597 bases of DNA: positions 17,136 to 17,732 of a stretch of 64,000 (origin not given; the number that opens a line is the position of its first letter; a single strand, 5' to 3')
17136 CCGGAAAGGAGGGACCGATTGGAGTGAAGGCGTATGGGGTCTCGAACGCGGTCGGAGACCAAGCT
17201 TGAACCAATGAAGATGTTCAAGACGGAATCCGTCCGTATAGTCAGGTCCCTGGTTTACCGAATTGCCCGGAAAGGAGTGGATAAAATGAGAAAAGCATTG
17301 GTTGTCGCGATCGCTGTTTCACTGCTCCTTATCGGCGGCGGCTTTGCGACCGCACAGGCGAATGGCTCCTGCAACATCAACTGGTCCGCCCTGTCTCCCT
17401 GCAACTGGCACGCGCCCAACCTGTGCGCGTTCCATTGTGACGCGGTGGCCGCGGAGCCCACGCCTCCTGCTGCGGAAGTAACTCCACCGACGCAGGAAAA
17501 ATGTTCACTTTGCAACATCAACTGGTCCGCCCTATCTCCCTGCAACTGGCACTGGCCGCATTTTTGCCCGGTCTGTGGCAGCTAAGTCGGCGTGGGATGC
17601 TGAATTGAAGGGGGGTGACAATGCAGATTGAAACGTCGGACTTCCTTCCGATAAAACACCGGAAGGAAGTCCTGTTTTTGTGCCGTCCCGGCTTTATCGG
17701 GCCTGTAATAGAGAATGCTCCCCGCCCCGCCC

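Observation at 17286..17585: Secreted Cys-rich peptide with a nearly identical internal tandem repeat (recent duplication)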

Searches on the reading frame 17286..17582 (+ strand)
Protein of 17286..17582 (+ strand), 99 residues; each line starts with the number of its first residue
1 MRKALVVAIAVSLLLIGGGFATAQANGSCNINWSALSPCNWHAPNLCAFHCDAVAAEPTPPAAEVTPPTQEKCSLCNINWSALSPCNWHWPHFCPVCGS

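Call 6: search_protein_families(library=pfam, proteins=[window:17286-17582:+], max_evalue=0.01)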
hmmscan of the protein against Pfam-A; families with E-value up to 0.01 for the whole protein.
window:17286-17582:+ (99 aa): 0 families

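Call 10: find_homologous_proteins(query=window:17286-17582:+, max_evalue=0.1)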
Query seq(99 aa) (99 aa): 6 proteins with E <= 0.1 among 16 candidates.
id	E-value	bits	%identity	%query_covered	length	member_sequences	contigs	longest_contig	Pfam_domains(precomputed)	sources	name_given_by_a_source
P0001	8.6e-62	225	100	100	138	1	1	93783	-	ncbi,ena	-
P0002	6.0e-56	206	91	100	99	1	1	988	-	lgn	-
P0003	5.8e-31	125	59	98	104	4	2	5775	-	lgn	-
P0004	4.9e-8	51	44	92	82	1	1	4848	-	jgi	jgi:hypothetical protein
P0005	6.0e-5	41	39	98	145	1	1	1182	-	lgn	-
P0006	3.3e-3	36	39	90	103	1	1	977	-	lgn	-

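Call 12: find_encoding_contigs(protein=P0003, flank=6000)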
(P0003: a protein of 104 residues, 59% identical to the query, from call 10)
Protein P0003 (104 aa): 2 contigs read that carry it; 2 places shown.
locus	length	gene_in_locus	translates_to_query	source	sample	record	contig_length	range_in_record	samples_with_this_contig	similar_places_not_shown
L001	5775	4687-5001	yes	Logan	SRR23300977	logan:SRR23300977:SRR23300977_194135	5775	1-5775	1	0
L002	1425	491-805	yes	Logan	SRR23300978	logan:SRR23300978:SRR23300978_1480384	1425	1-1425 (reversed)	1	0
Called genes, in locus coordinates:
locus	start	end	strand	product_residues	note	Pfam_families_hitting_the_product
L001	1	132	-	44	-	?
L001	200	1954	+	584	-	PF00501:AMP-binding, PF13193:AMP-binding_C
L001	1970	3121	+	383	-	PF02771:Acyl-CoA_dh_N, PF02770:Acyl-CoA_dh_M, PF00441:Acyl-CoA_dh_1, PF08028:Acyl-CoA_dh_2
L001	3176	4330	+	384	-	PF02771:Acyl-CoA_dh_N, PF02770:Acyl-CoA_dh_M, PF00441:Acyl-CoA_dh_1, PF22924:ACOX_C_alpha1, PF08028:Acyl-CoA_dh_2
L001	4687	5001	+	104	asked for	-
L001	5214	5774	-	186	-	?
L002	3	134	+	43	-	?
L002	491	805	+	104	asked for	-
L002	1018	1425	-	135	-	?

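Call 13: find_encoding_contigs(protein=P0004, flank=6000)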
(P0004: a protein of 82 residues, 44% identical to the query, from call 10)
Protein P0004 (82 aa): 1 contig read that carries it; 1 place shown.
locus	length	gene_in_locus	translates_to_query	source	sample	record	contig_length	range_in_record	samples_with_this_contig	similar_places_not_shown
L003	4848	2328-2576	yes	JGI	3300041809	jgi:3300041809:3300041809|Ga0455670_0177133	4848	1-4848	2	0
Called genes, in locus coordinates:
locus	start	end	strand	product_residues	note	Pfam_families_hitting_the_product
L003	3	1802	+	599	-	?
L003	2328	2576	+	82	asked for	-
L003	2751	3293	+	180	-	-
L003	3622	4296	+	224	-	PF04358:DsrC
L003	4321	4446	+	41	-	-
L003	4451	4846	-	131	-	?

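Call 14: find_encoding_contigs(protein=P0001, flank=10000)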
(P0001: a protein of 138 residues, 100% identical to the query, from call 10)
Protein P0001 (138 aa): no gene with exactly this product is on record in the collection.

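Call 16: find_homologous_proteins(query=A1, max_evalue=1)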
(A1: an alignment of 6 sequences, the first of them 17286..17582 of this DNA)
Query A1 (6 sequences) (99 aa, profile of the alignment): 66 proteins with E <= 1 among 2015 candidates.
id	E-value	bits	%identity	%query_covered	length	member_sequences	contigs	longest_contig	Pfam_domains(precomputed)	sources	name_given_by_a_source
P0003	1.3e-38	149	59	98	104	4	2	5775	-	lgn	-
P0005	1.9e-35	139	39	98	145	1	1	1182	-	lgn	-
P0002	5.0e-35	138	91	100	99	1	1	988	-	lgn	-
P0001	1.5e-34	136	100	100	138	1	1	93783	-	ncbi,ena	-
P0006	2.3e-28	117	39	90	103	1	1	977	-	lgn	-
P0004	8.0e-25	105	44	92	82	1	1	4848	-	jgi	jgi:hypothetical protein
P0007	8.8e-24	102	48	100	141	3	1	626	-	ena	-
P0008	1.2e-21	95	36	90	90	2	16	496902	-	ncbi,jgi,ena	jgi:hypothetical protein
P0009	1.4e-20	92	31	86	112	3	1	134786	-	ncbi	-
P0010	5.3e-20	90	42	100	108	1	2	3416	-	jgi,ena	-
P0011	1.2e-19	89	41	100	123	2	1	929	-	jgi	jgi:hypothetical protein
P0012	3.4e-18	84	44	100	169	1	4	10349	-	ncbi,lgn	-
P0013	4.0e-18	84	36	70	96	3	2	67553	-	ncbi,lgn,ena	-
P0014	1.7e-17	82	41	99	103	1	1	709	-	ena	-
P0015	4.8e-17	80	45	70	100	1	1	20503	-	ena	-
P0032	1.6e-11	63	37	92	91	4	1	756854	-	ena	-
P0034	2.3e-11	62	41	92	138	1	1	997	-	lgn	-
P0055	5.3e-6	45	34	92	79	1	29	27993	-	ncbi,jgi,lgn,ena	ncbi:MAG: hypothetical protein ABSF90_25235 [Syntrophobacteraceae bacterium]|jgi:hypothetical protei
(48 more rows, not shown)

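Call 20: search_protein_families(library=ncbifam, proteins=[window:17286-17582:+, P0007, P0008, P0032, P0034], max_evalue=0.01)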
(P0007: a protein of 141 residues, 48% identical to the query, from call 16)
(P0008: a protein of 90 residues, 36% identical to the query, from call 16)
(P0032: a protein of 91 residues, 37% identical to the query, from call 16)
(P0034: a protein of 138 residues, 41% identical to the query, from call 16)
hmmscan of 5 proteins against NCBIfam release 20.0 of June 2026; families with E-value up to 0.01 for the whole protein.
window:17286-17582:+ (99 aa): 1 family
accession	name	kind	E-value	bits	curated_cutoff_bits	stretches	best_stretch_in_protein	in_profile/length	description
NF007990.1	PRK10718.1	equivalog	0.0015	18.3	207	0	10-45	8-36/189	RpoE-regulated lipoprotein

P0007 (141 aa): 0 families

P0008 (90 aa): 0 families

P0032 (91 aa): 0 families

P0034 (138 aa): 0 families

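Call 24: find_related_loci(query=A4, collection=genome_contigs, flank=10000)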
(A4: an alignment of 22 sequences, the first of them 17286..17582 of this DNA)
Query A4 (99 aa) in genome_contigs; peptide patterns used: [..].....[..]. (x = any residue, [..] = any of these).
43 stretches matched a pattern; 22 encode a relative of the query (tblastn E <= 1e-3); 22 distinct loci.
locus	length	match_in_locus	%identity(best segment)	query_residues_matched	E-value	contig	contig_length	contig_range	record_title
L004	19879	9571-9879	61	1-98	3e-35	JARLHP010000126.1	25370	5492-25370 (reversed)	MAG: Syntrophobacteraceae bacterium isolate MAG_BA69 MetaBAT2_Bin_69_Anoxic_k141_1077430, whole genome shotgun sequence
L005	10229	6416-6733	44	1-99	2e-21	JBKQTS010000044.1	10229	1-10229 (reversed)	MAG: Syntrophobacteraceae bacterium isolate MHr2D2E2F__bin_75 MHr2D2E2F_000000043109, whole genome shotgun sequence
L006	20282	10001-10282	46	1-99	6e-21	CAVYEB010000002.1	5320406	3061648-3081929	MAG: uncultured delta proteobacterium isolate MFD04492.bin.1.18 genome assembly, contig: contig_19176, whole genome shot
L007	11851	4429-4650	43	1-99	1e-14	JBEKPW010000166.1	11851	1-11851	MAG: Syntrophobacteraceae bacterium isolate SPRUCE 473 SPRUCE_473_166, whole genome shotgun sequence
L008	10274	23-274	44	1-91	2e-14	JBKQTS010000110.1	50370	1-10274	MAG: Syntrophobacteraceae bacterium isolate MHr2D2E2F__bin_75 MHr2D2E2F_000000115183, whole genome shotgun sequence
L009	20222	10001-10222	42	1-99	3e-14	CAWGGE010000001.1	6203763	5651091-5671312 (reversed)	MAG: uncultured delta proteobacterium isolate MFD01828.bin.2.72 genome assembly, contig: contig_14663, whole genome shot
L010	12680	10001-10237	44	1-68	3e-14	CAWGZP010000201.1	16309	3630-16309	MAG: uncultured delta proteobacterium isolate MFD02138.bin.2.17 genome assembly, contig: contig_54179, whole genome shot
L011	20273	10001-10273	46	1-93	4e-14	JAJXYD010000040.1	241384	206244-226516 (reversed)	MAG: Deltaproteobacteria bacterium isolate BP6.bin57 NODE_48_length_241384_cov_3.887585, whole genome shotgun sequence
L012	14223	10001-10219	40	1-99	5e-13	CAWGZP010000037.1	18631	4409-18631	MAG: uncultured delta proteobacterium isolate MFD02138.bin.2.17 genome assembly, contig: contig_120391, whole genome sho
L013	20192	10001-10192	38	1-94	2e-12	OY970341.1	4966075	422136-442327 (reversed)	MAG: uncultured delta proteobacterium isolate MFD01231.bin.c.2 genome assembly, chromosome: 1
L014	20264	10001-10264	41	1-99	2e-12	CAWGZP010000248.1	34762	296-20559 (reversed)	MAG: uncultured delta proteobacterium isolate MFD02138.bin.2.17 genome assembly, contig: contig_99634, whole genome shot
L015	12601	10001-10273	39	1-93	7e-11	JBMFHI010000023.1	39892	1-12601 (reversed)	MAG: Syntrophobacteraceae bacterium isolate KM4311-20 NODE_23_length_39892_cov_3.060731, whole genome shotgun sequence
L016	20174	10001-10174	33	1-99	1e-9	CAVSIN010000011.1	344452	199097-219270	MAG: uncultured delta proteobacterium isolate MFD01299.bin.2.13 genome assembly, contig: contig_10608, whole genome shot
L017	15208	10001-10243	44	1-91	2e-9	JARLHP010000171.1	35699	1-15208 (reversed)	MAG: Syntrophobacteraceae bacterium isolate MAG_BA69 MetaBAT2_Bin_69_Anoxic_k141_1420271, whole genome shotgun sequence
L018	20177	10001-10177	37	1-91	2e-9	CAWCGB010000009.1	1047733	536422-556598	MAG: uncultured delta proteobacterium isolate MFD01231.bin.2.77 genome assembly, contig: contig_8376, whole genome shotg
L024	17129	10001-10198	37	1-60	1e-6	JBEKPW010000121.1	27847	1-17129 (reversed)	MAG: Syntrophobacteraceae bacterium isolate SPRUCE 473 SPRUCE_473_121, whole genome shotgun sequence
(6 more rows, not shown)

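Call 27: search_protein_families(library=pfam, proteins=[L006:7918-9642:+, L003:204-1802:+, L005:6876-7646:+, L005:8053-9567:+, L024:10837-13497:-, L024:13732-14901:-, L011:5754-8279:+, L011:8206-9483:+, L011:4657-5133:+, L011:5124-5585:+], max_evalue=0.001)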
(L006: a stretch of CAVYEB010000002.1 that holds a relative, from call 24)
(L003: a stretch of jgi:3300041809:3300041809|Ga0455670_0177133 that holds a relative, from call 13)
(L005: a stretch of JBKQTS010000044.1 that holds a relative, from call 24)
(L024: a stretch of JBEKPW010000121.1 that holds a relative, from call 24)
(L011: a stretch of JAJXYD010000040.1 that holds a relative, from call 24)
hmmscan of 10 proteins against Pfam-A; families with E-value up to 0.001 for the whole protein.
L006:7918-9642:+ (574 aa): 14 families
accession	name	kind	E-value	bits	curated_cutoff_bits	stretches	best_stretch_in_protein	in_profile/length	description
PF00158.32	Sigma54_activat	-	5.1e-67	225.2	20.2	1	266-432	1-167/168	Sigma-54 interaction domain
PF25601.1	AAA_lid_14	-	4.5e-27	94.1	27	1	438-512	1-75/87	AAA+ ATPase lid domain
PF00072.30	Response_reg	-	1.3e-26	93.3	30.2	1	10-119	1-110/111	Response regulator receiver domain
PF14532.12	Sigma54_activ_2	-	4.5e-20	72.7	25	1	267-437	1-138/138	Sigma-54 interaction domain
PF02954.25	HTH_8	-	1.3e-14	54.1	22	1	528-565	5-42/42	Bacterial regulatory protein, Fis family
PF07728.20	AAA_5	-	1.7e-08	35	22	1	290-424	2-136/139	AAA domain (dynein-related subfamily)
PF13426.13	PAS_9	-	2.3e-06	28.3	27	1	148-246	2-100/103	PAS domain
PF00989.32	PAS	-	6.4e-06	26.6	22.6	1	138-246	2-112/113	PAS fold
PF07724.20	AAA_2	-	8.8e-06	26.3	27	1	288-403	4-119/166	AAA domain (Cdc48 subfamily)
PF13188.13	PAS_8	-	8.9e-06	25.9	21.8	1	139-187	3-53/65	PAS domain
PF08448.16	PAS_4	-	1.7e-05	25.5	23.1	1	143-248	1-106/110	PAS fold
PF00004.35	AAA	-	0.0001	23.2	21.2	1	290-408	1-110/131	ATPase family associated with various cellular activities (AAA)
PF13191.12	AAA_16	-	0.00029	21.8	32.6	0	266-326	2-63/167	AAA ATPase domain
PF13551.12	HTH_29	-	0.00065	20.2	28.1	0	534-567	5-38/64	Winged helix-turn helix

L003:204-1802:+ (532 aa): 5 families
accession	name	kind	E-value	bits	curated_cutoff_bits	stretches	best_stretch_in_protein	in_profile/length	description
PF02518.31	HATPase_c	-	3.2e-28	98.8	26.4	1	422-529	2-108/111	Histidine kinase-, DNA gyrase B-, and HSP90-like ATPase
PF08447.18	PAS_3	-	2.9e-23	82.4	25.6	1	205-286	2-83/89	PAS fold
PF08448.16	PAS_4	-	8.4e-23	81.1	23.1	2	60-171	1-109/110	PAS fold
PF13426.13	PAS_9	-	5.7e-21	75.2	27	2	198-297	6-103/103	PAS domain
PF00989.32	PAS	-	2.5e-14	53.7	22.6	2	55-167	2-113/113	PAS fold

L005:6876-7646:+ (256 aa): 1 family
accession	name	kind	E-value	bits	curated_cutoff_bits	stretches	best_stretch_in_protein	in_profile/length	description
PF04366.17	Ysc84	-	2.2e-44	150.7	25.1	1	135-255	2-126/127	Las17-binding protein actin regulator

L005:8053-9567:+ (504 aa): 2 families
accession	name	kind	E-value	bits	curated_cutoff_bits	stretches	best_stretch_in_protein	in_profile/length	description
PF13091.12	PLDc_2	-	5.2e-45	153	27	2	344-471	1-131/132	PLD-like domain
PF00614.28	PLDc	-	6.2e-11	42.3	21.9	2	237-258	4-25/28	Phospholipase D Active site motif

L024:10837-13497:- (886 aa): 4 families
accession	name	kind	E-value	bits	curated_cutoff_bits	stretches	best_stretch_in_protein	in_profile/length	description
PF17432.8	DUF3458_C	-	5.1e-53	180.9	24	1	567-869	2-308/320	Domain of unknown function (DUF3458_C) ARM repeats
PF01433.26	Peptidase_M1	-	7.3e-30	104.6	27.7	1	255-466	7-218/218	Peptidase family M1 domain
PF11940.14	DUF3458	-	2e-14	54.2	28.6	1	471-558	1-91/95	Domain of unknown function (DUF3458) Ig-like fold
PF17900.6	Peptidase_M1_N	-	1.6e-10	41.8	25.8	1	23-210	7-186/186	Peptidase M1 N-terminal domain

L024:13732-14901:- (389 aa): 5 families
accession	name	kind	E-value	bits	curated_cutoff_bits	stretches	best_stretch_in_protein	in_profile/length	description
PF00817.25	IMS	-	2.3e-55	187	23.2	1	12-157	1-148/148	impB/mucB/samB family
PF11799.13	IMS_C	-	4.7e-29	101.5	20.7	1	243-350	1-108/109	impB/mucB/samB family C-terminal domain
PF11798.14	IMS_HHH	-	5.2e-10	39.4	24.4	1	171-200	3-32/32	IMS family HHH motif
PF21999.2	IMS_HHH_1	-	0.00014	22.7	27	1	183-233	2-53/53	DNA polymerase-iota, thumb domain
PF21704.3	POLH-Rev1_HhH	-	0.00018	22.1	27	1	179-232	1-56/56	DNApol eta/Rev1, HhH motif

L011:5754-8279:+ (841 aa): 7 families
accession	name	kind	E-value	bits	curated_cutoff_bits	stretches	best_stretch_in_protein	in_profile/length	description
PF07517.20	SecA_DEAD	-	3.3e-136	453.7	24.6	1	7-384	1-289/290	SecA DEAD-like domain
PF21090.3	P-loop_SecA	-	1.9e-81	273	27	2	401-500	2-101/205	SecA P-loop domain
PF07516.18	SecA_SW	-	4.2e-73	246.1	26.7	1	571-782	1-200/200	SecA Wing and Scaffold domain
PF01043.26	SecA_PP_bind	-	9.7e-47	158.6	23.5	1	232-341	1-110/110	SecA preprotein cross-linking domain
PF02810.21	SEC-C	-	3.4e-10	40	20.4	1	823-841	1-19/19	SEC-C motif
PF00270.35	DEAD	-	2.8e-08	34.1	26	1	100-217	18-131/167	DEAD/DEAH box helicase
PF00271.37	Helicase_C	-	0.00083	20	23.5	0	417-533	2-110/110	Helicase conserved C-terminal domain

L011:8206-9483:+ (425 aa): 1 family
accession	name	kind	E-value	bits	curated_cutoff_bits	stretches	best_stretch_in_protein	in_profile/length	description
PF01960.23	ArgJ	-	3.4e-141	470.8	32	1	36-425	3-377/377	ArgJ family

L011:4657-5133:+ (158 aa): 1 family
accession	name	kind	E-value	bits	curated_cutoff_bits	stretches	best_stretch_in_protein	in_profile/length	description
PF00293.34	NUDIX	-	1.9e-22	80.2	21.1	1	26-138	4-127/134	NUDIX domain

L011:5124-5585:+ (153 aa): 3 families
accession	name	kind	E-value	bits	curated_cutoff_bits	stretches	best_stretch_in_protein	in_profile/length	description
PF00583.31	Acetyltransf_1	-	3.1e-14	53.7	20.7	1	41-118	34-116/116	Acetyltransferase (GNAT) family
PF13508.13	Acetyltransf_7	-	1.3e-12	48.3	27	1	43-119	5-83/84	Acetyltransferase (GNAT) domain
PF13673.13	Acetyltransf_10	-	1.2e-07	32.2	23.6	1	50-123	39-112/128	Acetyltransferase (GNAT) domain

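Call 28: find_encoding_contigs(protein=P0002, flank=3000)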
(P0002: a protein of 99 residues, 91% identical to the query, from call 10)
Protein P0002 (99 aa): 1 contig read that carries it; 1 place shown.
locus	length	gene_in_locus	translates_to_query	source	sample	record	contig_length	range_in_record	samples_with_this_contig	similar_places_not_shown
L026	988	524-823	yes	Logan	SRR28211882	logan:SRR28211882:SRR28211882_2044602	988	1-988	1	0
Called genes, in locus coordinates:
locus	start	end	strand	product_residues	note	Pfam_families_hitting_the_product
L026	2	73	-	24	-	?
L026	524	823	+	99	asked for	-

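Call 29: list_cluster_members(proteins=[P0001, P0008, P0055])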
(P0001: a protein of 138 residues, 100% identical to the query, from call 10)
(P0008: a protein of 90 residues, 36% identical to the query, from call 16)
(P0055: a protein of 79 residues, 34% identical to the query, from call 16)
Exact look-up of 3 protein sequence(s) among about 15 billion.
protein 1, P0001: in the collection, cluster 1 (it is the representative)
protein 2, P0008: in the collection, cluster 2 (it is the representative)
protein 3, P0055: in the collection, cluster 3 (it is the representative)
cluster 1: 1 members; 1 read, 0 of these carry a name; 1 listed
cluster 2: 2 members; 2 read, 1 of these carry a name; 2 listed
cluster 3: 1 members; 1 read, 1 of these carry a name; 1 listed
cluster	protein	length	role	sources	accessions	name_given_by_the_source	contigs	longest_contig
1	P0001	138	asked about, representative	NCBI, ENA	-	-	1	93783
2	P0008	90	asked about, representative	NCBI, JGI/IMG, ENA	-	hypothetical protein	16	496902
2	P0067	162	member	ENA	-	-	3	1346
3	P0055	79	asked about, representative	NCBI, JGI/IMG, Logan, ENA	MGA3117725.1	MAG: hypothetical protein ABSF90_25235 [Syntrophobacteraceae bacterium] | hypothetical protein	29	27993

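Call 40: predict_structure(alignment_id=A3)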
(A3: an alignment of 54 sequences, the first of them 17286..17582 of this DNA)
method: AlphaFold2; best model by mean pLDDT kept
length: 99 residues; sequences in the alignment: 54
mean_pLDDT: 49.3   pTM: 0.23
mean pLDDT of the five models: 49.3, 48.3, 47.6, 45.8, 43.8
residues with pLDDT >= 90: 0; 70-90: 14; 50-70: 13; < 50: 72
segments of 3 or more residues with pLDDT < 50: 23-60, 62-78, 84-99
pLDDT, mean of each block of 10 residues (from residue 1): 78 69 42 45 43 40 43 43 47 41
secondary structure, 60 per line:
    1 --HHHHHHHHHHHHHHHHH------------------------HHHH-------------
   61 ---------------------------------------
elements in order: H3-19 H44-47

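Call 41: search_protein_representatives(alignment_id=A3)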
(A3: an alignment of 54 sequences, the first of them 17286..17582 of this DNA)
Query: 54 sequences, 106 profile positions. Proteins with E-value up to 0.001 (for the whole library): 100; up to 1e-10: 41; up to 1e-30: 2. The best 100 are listed.
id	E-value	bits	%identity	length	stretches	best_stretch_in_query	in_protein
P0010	2.9e-34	133.9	-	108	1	1-99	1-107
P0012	7.7e-31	122.9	-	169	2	1-72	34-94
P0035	3.1e-27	111.3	-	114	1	1-70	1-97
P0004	1.8e-26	108.9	-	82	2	1-60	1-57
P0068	2.1e-25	105.5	-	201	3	1-55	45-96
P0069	3.8e-24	101.4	-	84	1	1-77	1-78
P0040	2.5e-23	98.8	-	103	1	1-68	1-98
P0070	3.5e-22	95.1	-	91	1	1-72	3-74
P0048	5.1e-22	94.6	-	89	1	1-99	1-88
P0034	7.4e-22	94.0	-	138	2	1-73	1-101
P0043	8.0e-22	93.9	-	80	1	1-74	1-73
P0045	1.4e-21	93.1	-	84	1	1-59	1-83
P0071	5.2e-21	91.3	-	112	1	1-74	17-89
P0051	9.2e-21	90.5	-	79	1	1-57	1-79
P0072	3.5e-20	88.7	-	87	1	1-76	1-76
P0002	8.4e-18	81.0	-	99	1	1-61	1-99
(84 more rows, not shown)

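Call 50: search_protein_families(library=pfam, alignment_id=A3, max_evalue=1)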
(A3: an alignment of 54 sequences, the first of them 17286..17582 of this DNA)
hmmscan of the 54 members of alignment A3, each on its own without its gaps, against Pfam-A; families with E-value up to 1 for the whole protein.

A. member 1, window:17286-17582:+ (99 aa): 2 families
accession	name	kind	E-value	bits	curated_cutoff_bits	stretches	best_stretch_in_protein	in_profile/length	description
PF22795.1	DUF4796_N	-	0.11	12.7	27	1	91-99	19-27/29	DUF4796 N-terminal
PF06572.17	DUF1131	-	0.62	10.3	21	0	30-44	1-15/170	Protein of unknown function (DUF1131)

B. families by the number of members that match (of 54 scanned): 10 families
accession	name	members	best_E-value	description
PF09603.15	Fib_succ_major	2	0.015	Fibrobacter succinogenes major domain (Fib_succ_major)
PF20130.4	DUF6520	2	0.021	Family of unknown function (DUF6520)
PF22795.1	DUF4796_N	2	0.11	DUF4796 N-terminal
PF10690.14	Myticin-prepro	1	0.012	Myticin pre-proprotein from the mussel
PF06505.16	XylR_N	1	0.12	Activator of aromatic catabolism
PF02389.20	Cornifin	1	0.13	Cornifin (SPRR) family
PF03239.20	FTR1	1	0.28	Iron permease FTR1 family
PF03597.20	FixS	1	0.52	Cytochrome oxidase maturation protein cbb3-type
PF04625.18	DEC-1_N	1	0.59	DEC-1 protein, N-terminal region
PF06572.17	DUF1131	1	0.62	Protein of unknown function (DUF1131)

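Call 51: search_solved_structures(query=A3, max_evalue=10)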
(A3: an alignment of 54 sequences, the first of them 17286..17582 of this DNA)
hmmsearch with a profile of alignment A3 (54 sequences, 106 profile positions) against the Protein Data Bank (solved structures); distinct sequences matched with E-value up to 10: 2.
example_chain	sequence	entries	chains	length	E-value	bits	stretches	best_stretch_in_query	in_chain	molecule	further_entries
1sp4_B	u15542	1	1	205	0.66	13.8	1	15-61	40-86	Cathepsin B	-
6n8m_Y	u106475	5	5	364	1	13.2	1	23-74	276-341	Tyrosine-protein phosphatase YVH1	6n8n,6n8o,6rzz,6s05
